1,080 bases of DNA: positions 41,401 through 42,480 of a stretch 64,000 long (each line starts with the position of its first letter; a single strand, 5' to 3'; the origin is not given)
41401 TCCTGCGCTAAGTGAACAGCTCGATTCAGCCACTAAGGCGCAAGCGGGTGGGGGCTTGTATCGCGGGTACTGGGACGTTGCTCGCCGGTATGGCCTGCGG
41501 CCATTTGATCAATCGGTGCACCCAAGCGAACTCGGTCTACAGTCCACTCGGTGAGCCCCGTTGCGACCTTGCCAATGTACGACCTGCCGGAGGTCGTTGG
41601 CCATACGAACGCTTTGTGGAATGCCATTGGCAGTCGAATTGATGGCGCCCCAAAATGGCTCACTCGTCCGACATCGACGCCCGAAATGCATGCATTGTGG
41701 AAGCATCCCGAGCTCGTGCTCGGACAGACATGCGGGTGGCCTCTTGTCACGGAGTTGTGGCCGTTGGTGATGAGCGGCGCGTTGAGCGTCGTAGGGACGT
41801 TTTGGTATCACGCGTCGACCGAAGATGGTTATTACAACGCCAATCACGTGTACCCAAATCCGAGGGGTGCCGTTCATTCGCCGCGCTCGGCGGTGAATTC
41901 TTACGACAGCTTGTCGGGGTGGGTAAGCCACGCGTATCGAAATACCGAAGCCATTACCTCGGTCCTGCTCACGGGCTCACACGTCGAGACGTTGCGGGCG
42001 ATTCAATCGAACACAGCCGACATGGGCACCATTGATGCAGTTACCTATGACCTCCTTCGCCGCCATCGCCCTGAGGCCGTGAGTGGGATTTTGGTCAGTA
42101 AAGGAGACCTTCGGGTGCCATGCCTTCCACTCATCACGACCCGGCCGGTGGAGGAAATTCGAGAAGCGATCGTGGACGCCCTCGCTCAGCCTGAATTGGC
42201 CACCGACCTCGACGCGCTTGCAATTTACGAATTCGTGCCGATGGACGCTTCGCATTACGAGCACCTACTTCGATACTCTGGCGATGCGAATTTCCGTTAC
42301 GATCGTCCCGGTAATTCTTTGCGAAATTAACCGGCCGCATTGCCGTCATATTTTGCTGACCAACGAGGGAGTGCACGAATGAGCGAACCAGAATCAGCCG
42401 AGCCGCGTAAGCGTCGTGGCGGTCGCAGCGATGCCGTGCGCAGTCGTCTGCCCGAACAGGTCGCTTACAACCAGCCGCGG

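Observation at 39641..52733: Candidate aerobic quaternary-amine N-demethylation island combining an MttB-family methyltransferase with O2-dependent demethylases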

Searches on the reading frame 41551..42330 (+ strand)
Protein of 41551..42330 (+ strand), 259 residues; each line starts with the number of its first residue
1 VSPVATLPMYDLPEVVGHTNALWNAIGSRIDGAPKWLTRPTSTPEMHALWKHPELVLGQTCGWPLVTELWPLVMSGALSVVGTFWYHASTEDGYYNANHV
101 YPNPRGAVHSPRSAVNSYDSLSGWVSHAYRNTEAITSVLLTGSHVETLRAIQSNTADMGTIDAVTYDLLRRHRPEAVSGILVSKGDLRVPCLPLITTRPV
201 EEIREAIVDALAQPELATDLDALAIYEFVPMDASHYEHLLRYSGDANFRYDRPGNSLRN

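Call 5: search_protein_families(library=pfam, proteins=[window:41551-42330:+], max_evalue=0.01)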
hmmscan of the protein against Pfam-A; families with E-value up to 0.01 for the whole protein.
window:41551-42330:+ (259 aa): 1 family
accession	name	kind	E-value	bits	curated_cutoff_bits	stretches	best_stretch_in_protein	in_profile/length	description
PF12974.12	Phosphonate-bd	-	3.9e-05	23.6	27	1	132-236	134-242/242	ABC transporter, phosphonate, periplasmic substrate-binding protein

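Call 7: search_protein_families(library=ncbifam, proteins=[window:41551-42330:+], max_evalue=0.01)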
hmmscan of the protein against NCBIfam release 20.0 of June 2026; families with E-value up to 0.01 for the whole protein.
window:41551-42330:+ (259 aa): 0 families

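Call 49: find_homologous_proteins(query=window:41551-42330:+, max_evalue=0.00001)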
Query window:41551-42330:+ (259 aa): 230 proteins with E <= 0.00001 among 1580 candidates; the best 120 are listed.
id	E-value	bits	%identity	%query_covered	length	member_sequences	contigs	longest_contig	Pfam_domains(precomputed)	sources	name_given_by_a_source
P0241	1.8e-153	528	92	97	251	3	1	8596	-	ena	-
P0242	1.5e-121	423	76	96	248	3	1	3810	PF12974.13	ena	-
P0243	2.9e-93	330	75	76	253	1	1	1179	-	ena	-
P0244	2.1e-71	259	52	99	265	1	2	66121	PF12974.13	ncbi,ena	-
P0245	2.3e-65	239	91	45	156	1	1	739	-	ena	-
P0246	1.7e-38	151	41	91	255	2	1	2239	PF12974.13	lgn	-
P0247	2.3e-37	147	41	92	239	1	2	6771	PF12974.13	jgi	jgi:ABC-type phosphate/phosphonate transport system substrate-binding protein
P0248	4.0e-37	146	45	78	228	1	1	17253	PF12974.13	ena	-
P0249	8.2e-37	145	40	95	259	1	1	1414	PF12974.13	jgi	-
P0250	1.0e-36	145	40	93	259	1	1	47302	PF12974.13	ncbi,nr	ncbi:MAG: PhnD/SsuA/transferrin family substrate-binding protein [Ilumatobacter sp.]|nr:PhnD/SsuA/tr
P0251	3.9e-36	143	37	90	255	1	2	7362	PF12974.13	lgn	-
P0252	5.1e-36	143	41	92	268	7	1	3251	PF12974.13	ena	-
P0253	4.8e-35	139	39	90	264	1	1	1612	PF12974.13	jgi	jgi:ABC-type phosphate/phosphonate transport system substrate-binding protein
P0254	8.8e-35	139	40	91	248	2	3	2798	PF12974.13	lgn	-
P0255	9.2e-35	139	38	91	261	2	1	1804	PF12974.13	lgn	-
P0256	1.2e-34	138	38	90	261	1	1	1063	PF12974.13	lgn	-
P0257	3.0e-34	137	38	90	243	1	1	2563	PF12974.13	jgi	jgi:ABC-type phosphate/phosphonate transport system substrate-binding protein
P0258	3.1e-34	137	38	92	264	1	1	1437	PF12974.13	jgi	jgi:ABC-type phosphate/phosphonate transport system substrate-binding protein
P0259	5.7e-34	136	39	89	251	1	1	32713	PF12974.13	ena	-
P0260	6.8e-34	136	37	90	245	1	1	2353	PF12974.13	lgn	-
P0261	7.9e-34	136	40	94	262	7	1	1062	PF12974.13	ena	-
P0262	9.4e-34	135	41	91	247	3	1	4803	PF12974.13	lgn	-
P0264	2.1e-33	134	41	91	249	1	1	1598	PF12974.13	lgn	-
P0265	2.1e-33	134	41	91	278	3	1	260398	PF12974.13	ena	-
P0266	2.7e-33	134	40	89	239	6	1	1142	PF12974.13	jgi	jgi:ABC-type phosphate/phosphonate transport system substrate-binding protein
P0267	2.8e-33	134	38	91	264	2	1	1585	PF12974.13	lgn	-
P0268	4.5e-33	133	39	92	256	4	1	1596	PF12974.13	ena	-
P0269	5.0e-33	133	39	91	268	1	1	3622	PF12974.13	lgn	-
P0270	7.8e-33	132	39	90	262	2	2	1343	PF12974.13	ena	-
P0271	1.5e-32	131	39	91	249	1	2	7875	PF12974.13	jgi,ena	-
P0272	2.0e-32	131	38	91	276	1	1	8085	PF12974.13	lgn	-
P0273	2.5e-32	131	41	92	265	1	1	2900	PF12974.13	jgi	jgi:ABC-type phosphate/phosphonate transport system substrate-binding protein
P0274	2.6e-32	131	38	89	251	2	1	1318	PF12974.13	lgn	-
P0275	4.0e-32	130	40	92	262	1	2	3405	PF12974.13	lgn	-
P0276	7.2e-32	129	39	88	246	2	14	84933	PF12974.13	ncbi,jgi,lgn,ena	jgi:ABC-type phosphate/phosphonate transport system substrate-binding protein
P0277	1.2e-31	128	38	91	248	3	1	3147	PF12974.13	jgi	jgi:ABC-type phosphate/phosphonate transport system substrate-binding protein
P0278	1.5e-31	128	38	91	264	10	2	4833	PF12974.13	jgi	jgi:ABC-type phosphate/phosphonate transport system substrate-binding protein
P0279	1.7e-31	128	38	92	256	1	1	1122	PF12974.13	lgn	-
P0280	3.2e-31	127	37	91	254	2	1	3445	PF12974.13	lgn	-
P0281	3.2e-31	127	38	92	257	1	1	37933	PF12974.13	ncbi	-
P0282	3.3e-31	127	39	89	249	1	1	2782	PF12974.13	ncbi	-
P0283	3.4e-31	127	38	91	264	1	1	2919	PF12974.13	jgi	jgi:ABC-type phosphate/phosphonate transport system substrate-binding protein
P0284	4.2e-31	127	36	90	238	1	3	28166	PF12974.13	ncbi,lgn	-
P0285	4.6e-31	126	38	92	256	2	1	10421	PF12974.13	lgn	-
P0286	7.5e-31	126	38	92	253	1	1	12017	PF12974.13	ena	-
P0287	7.5e-31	126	37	90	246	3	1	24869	PF12974.13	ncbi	-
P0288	7.8e-31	126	39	88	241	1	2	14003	PF12974.13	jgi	jgi:ABC-type phosphate/phosphonate transport system substrate-binding protein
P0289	8.2e-31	126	38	92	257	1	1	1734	PF12974.13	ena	-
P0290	9.7e-31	125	37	90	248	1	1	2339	PF12974.13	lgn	-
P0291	1.1e-30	125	39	90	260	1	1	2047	PF12974.13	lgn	-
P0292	1.3e-30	125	37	90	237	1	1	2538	PF12974.13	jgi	jgi:ABC-type phosphate/phosphonate transport system substrate-binding protein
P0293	1.6e-30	125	39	88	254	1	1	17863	PF12974.13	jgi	jgi:ABC-type phosphate/phosphonate transport system substrate-binding protein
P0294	2.6e-30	124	38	88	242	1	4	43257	PF12974.13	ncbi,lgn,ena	-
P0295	3.0e-30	124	38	92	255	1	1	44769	PF12974.13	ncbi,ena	-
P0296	3.6e-30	124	40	88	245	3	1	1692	PF12974.13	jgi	jgi:ABC-type phosphate/phosphonate transport system substrate-binding protein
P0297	4.0e-30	123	40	88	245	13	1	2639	PF12974.13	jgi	jgi:ABC-type phosphate/phosphonate transport system substrate-binding protein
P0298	4.1e-30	123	37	89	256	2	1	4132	PF12974.13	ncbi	-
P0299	4.2e-30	123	36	90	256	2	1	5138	PF12974.13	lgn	-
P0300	4.2e-30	123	39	90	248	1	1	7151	PF12974.13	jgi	-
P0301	5.7e-30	123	38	92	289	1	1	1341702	PF12974.13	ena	-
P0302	7.3e-30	122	40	75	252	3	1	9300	PF12974.13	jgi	jgi:ABC-type phosphate/phosphonate transport system substrate-binding protein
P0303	7.7e-30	122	40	88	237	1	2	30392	PF12974.13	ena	-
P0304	7.8e-30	122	35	93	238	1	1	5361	PF12974.13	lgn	-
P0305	8.2e-30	122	35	91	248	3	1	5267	PF12974.13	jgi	-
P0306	9.3e-30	122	38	77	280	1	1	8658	PF12974.13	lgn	-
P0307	2.5e-29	121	38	92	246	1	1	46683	PF12974.13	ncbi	-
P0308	2.6e-29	121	37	92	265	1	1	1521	PF12974.13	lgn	-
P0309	2.8e-29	121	37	92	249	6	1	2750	PF12974.13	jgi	jgi:ABC-type phosphate/phosphonate transport system substrate-binding protein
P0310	3.2e-29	120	36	91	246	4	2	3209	PF12974.13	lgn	-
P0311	4.1e-29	120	37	90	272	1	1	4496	PF12974.13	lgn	-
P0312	4.5e-29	120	36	92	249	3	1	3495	PF12974.13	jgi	jgi:ABC-type phosphate/phosphonate transport system substrate-binding protein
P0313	5.6e-29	120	36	93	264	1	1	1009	PF12974.13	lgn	-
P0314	5.9e-29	120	38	90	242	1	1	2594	PF12974.13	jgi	jgi:ABC-type phosphate/phosphonate transport system substrate-binding protein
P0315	7.4e-29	119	35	94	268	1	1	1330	PF12974.13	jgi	jgi:ABC-type phosphate/phosphonate transport system substrate-binding protein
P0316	7.5e-29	119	37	92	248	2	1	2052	PF12974.13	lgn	-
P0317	7.5e-29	119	37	90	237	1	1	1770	PF12974.13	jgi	jgi:hypothetical protein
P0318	7.9e-29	119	38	90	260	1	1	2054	PF12974.13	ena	-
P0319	8.6e-29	119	36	89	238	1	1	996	PF12974.13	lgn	-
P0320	1.0e-28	119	39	84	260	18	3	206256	PF12974.13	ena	-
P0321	1.1e-28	119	39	91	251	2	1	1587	PF12974.13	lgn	-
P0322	1.2e-28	119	37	89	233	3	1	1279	PF12974.13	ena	-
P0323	1.4e-28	118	35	92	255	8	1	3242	PF12974.13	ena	-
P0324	1.4e-28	118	40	75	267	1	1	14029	PF12974.13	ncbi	-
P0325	1.5e-28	118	37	93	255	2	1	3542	PF12974.13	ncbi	ncbi:MAG TPA: PhnD/SsuA/transferrin family substrate-binding protein [Ilumatobacteraceae bacterium]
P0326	1.6e-28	118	38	88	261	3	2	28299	PF12974.13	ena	-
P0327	2.1e-28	118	38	75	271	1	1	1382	PF12974.13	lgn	-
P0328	2.1e-28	118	38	92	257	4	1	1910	PF12974.13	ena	-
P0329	2.4e-28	118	38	88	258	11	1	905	PF12974.13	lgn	-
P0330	3.2e-28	117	35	90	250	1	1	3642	PF12974.13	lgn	-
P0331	3.9e-28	117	37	90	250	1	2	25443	PF12974.13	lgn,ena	-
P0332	4.1e-28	117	37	91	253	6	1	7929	PF12974.13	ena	-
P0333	4.3e-28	117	37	90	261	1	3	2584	PF12974.13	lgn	-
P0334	6.9e-28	116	36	92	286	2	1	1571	PF12974.13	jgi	jgi:ABC-type phosphate/phosphonate transport system substrate-binding protein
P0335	8.4e-28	116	36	93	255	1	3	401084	PF12974.13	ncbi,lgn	ncbi:MAG: phosphate/phosphite/phosphonate ABC transporter substrate-binding protein [Acidimicrobiia 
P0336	8.9e-28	116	39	88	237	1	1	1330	PF12974.13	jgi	jgi:ABC-type phosphate/phosphonate transport system substrate-binding protein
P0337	9.5e-28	116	38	89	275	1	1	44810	PF12974.13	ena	-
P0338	1.2e-27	115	33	91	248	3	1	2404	PF12974.13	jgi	-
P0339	1.4e-27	115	35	92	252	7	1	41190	PF12974.13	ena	-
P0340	1.6e-27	115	38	75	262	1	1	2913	PF12974.13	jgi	jgi:ABC-type phosphate/phosphonate transport system substrate-binding protein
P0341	1.6e-27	115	37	91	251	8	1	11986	PF12974.13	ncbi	ncbi:MAG: hypothetical protein RJB61_1879 [Actinomycetota bacterium]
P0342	2.4e-27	114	37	91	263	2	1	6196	PF12974.13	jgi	jgi:ABC-type phosphate/phosphonate transport system substrate-binding protein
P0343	2.5e-27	114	32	92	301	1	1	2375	PF12974.13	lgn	-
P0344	2.7e-27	114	37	90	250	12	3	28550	PF12974.13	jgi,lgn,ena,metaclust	metaclust:\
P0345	2.7e-27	114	36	91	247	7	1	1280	PF12974.13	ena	-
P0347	7.7e-27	113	35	95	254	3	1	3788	PF12974.13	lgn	-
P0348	8.1e-27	113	36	91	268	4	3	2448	PF12974.13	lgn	-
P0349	9.3e-27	112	34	91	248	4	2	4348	PF12974.13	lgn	-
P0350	1.0e-26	112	35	89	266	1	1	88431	PF12974.13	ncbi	-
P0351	1.1e-26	112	36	92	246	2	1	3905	PF12974.13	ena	-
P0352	1.2e-26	112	36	96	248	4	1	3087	PF12974.13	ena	-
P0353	1.2e-26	112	36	91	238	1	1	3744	PF12974.13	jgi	-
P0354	1.3e-26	112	35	92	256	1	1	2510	PF12974.13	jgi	jgi:ABC-type phosphate/phosphonate transport system substrate-binding protein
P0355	1.4e-26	112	34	92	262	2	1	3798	PF12974.13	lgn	-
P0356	1.5e-26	112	33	91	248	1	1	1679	PF12974.13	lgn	-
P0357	1.5e-26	112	35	91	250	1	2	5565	PF12974.13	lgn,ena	-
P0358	1.6e-26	112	36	91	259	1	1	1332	PF12974.13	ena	-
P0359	1.9e-26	111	34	89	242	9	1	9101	PF12974.13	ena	-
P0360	2.0e-26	111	35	93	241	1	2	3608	PF12974.13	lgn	-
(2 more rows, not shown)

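Call 50: find_encoding_contigs(protein=P0301, flank=10000, max_places=1)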
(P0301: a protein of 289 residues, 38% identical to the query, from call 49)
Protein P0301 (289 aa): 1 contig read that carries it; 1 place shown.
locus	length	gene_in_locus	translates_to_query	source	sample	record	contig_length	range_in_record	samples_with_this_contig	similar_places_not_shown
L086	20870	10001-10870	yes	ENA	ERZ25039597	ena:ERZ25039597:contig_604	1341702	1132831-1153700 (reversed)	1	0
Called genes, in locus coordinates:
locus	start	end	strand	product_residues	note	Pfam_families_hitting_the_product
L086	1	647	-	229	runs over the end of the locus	PF00072:Response_reg, PF00486:Trans_reg_C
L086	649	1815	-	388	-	PF00672:HAMP, PF00512:HisKA, PF02518:HATPase_c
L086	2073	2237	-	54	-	-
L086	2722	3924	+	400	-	PF00672:HAMP, PF00512:HisKA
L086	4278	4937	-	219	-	-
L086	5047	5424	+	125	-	PF01636:APH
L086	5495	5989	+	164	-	-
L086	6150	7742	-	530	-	PF06826:Asp-Al_Ex, PF02080:TrkA_C, PF06826:Asp-Al_Ex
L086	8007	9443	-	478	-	PF05977:MFS_3 (weak), PF00083:Sugar_tr (weak), PF07690:MFS_1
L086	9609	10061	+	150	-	PF01638:HxlR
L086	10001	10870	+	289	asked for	PF12974:Phosphonate-bd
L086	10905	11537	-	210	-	PF00574:CLP_protease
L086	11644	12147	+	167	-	PF08327:AHSA1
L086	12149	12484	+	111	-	PF12840:HTH_20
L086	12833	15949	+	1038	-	PF12419:DUF3670, PF00176:SNF2-rel_dom, PF04851:ResIII (weak), PF00271:Helicase_C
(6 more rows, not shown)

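Call 51: find_encoding_contigs(protein=P0335, flank=10000, max_places=1)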
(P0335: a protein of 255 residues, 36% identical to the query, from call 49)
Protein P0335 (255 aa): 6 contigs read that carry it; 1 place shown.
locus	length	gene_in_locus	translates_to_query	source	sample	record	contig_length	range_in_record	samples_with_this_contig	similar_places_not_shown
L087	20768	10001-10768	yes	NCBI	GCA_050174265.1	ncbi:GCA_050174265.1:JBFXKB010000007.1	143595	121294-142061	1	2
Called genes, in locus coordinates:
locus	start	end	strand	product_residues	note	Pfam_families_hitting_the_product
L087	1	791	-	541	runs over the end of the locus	-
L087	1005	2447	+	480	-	PF00672:HAMP, PF00512:HisKA, PF02518:HATPase_c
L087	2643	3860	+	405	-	PF01636:APH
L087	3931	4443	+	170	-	-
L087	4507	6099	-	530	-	PF06826:Asp-Al_Ex, PF02080:TrkA_C, PF06826:Asp-Al_Ex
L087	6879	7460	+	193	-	-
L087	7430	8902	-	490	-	PF00083:Sugar_tr (weak), PF05977:MFS_3 (weak), PF07690:MFS_1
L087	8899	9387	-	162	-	PF14539:DUF4442, PF13622:4HBT_3 (weak), PF03061:4HBT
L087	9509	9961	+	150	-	PF01638:HxlR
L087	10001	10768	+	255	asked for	PF12974:Phosphonate-bd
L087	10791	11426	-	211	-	PF00574:CLP_protease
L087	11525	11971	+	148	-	PF10604:Polyketide_cyc2 (weak), PF08327:AHSA1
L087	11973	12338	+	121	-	PF12840:HTH_20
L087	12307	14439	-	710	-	PF00141:peroxidase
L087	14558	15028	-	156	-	PF01475:FUR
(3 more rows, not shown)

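Call 52: find_encoding_contigs(protein=P0276, flank=10000, max_places=1)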
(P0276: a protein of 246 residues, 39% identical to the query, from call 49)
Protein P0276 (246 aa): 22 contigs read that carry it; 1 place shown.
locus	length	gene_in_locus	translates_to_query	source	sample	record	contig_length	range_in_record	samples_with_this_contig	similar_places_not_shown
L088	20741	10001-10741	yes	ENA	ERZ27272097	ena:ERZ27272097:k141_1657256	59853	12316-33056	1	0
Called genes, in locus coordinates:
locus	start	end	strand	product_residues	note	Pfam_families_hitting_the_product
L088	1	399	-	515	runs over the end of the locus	PF00501:AMP-binding, PF13193:AMP-binding_C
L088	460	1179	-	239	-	-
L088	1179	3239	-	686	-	-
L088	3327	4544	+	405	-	PF00067:p450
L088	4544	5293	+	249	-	PF00106:adh_short, PF01370:Epimerase, PF13561:adh_short_C2, PF23441:SDR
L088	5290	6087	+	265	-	PF00106:adh_short, PF08659:KR, PF13561:adh_short_C2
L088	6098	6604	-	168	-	-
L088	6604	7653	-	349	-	PF01636:APH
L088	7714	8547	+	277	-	PF00378:ECH_1, PF16113:ECH_2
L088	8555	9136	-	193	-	PF00440:TetR_N, PF13977:TetR_C_6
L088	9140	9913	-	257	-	PF11716:MDMPI_N, PF12867:DinB_2 (weak), PF08608:Wyosine_form (weak)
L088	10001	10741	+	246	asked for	PF12974:Phosphonate-bd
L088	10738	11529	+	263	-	PF09339:HTH_IclR, PF01614:IclR_C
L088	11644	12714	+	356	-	PF04069:OpuAC, PF13379:NMT1_2, PF09084:NMT1, PF12974:Phosphonate-bd (weak)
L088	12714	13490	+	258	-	PF00005:ABC_tran, PF13304:AAA_21 (faint)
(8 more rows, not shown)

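Call 91: predict_structure(alignment_id=A3)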
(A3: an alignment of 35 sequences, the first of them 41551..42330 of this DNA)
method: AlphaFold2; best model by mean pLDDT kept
length: 259 residues; sequences in the alignment: 35
mean_pLDDT: 90.5   pTM: 0.88
mean pLDDT of the five models: 90.5, 90.2, 90.0, 89.6, 89.5
residues with pLDDT >= 90: 185; 70-90: 55; 50-70: 14; < 50: 5
segments of 3 or more residues with pLDDT < 50: 255-259
pLDDT, mean of each block of 10 residues (from residue 1): 90 92 98 97 94 98 91 98 94 92 87 88 80 78 94 95 94 96 89 97 99 98 97 93 72 49
secondary structure, 60 per line:
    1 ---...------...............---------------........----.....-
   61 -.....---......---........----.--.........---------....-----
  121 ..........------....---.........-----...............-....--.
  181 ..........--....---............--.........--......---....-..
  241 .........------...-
elements in order: E4-6 H13-27 H43-50 E55-59 H62-66 H70-75 E79-86 E94-102 E112-115 H121-130 E137-140 H144-152 E158-162 H163-172 H174-177 E180-190 E193-196 H200-211 H214-222 E225-230 H234-237 H239-249

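Call 93: fold_search(model_id=the predicted structure, library=pdb)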
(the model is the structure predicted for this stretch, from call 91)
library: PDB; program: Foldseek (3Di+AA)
matches with E <= 10: 1509; with E <= 0.001: 522
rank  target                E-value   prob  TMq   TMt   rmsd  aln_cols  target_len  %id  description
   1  6esk                  5.0e-15  1.00  0.75  0.74   3.6       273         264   19  Structure of the apo form of AioX from Rhizobium sp. str. NT-26 (released 2018-10-17)
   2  8ed5                  1.2e-14  1.00  0.76  0.75   3.5       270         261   20  Crystal structure of loop deletion AioX mutant from Pseudorhizobium sp. str. NT-26 (released 2023-11-08)
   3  6esv                  1.9e-14  1.00  0.75  0.74   3.6       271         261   20  Structure of the phosphate-bound form of AioX from Rhizobium sp. str. NT-26 (released 2018-10-17)
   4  6eu7_A                3.8e-14  1.00  0.74  0.74   3.6       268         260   19  Structure of the arsenite-bound form of AioX from Rhizobium sp. str. NT-26 (released 2018-10-17)
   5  6eu7_D                7.9e-14  1.00  0.75  0.75   3.6       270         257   18  Structure of the arsenite-bound form of AioX from Rhizobium sp. str. NT-26 (released 2018-10-17)
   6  6eu7_B                1.4e-13  1.00  0.74  0.73   4.0       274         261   19  Structure of the arsenite-bound form of AioX from Rhizobium sp. str. NT-26 (released 2018-10-17)
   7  6xab                  2.7e-13  1.00  0.73  0.74   3.5       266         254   19  Structure of the acetate-bound form of ArrX from Chrysiogenes arsenatis (released 2021-02-17)
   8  6x8w                  5.3e-13  1.00  0.71  0.72   3.9       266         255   20  Structure of ArrX Y138A mutant protein bound to sulfate from Chrysiogenes arsenatis (released 2021-02-17)
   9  7l22                  2.3e-12  1.00  0.70  0.71   4.0       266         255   20  Structure of chloride soak form of ArrX from Chrysiogenes arsenatis (released 2021-02-17)
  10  6xl2                  3.3e-12  1.00  0.70  0.71   4.0       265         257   20  Structure of the arsenate-bound form of ArrX from Chrysiogenes arsenatis (released 2021-02-17)
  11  6x9g                  6.5e-12  1.00  0.68  0.69   4.2       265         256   20  Structure of the malonate-bound form of ArrX from Chrysiogenes arsenatis (released 2021-02-17)
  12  5o2k_A                1.1e-10  1.00  0.51  0.50   6.8       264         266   14  Native apo-structure of Pseudomonas stutzeri PtxB to 2.1 A resolution (released 2017-12-06)
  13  5o37                  1.6e-10  1.00  0.73  0.72   3.5       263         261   14  Pseudomonas stutzeri PtxB in complex with methylphosphonate (MPn) to 1.37 A resolution (released 2017-12-06)
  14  5o2j                  4.0e-10  1.00  0.74  0.74   3.5       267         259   13  Pseudomonas stutzeri PtxB in complex with phosphite to 1.52 A resolution (released 2017-12-06)
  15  5o2k_B                4.5e-10  1.00  0.51  0.51   6.9       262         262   15  Native apo-structure of Pseudomonas stutzeri PtxB to 2.1 A resolution (released 2017-12-06)
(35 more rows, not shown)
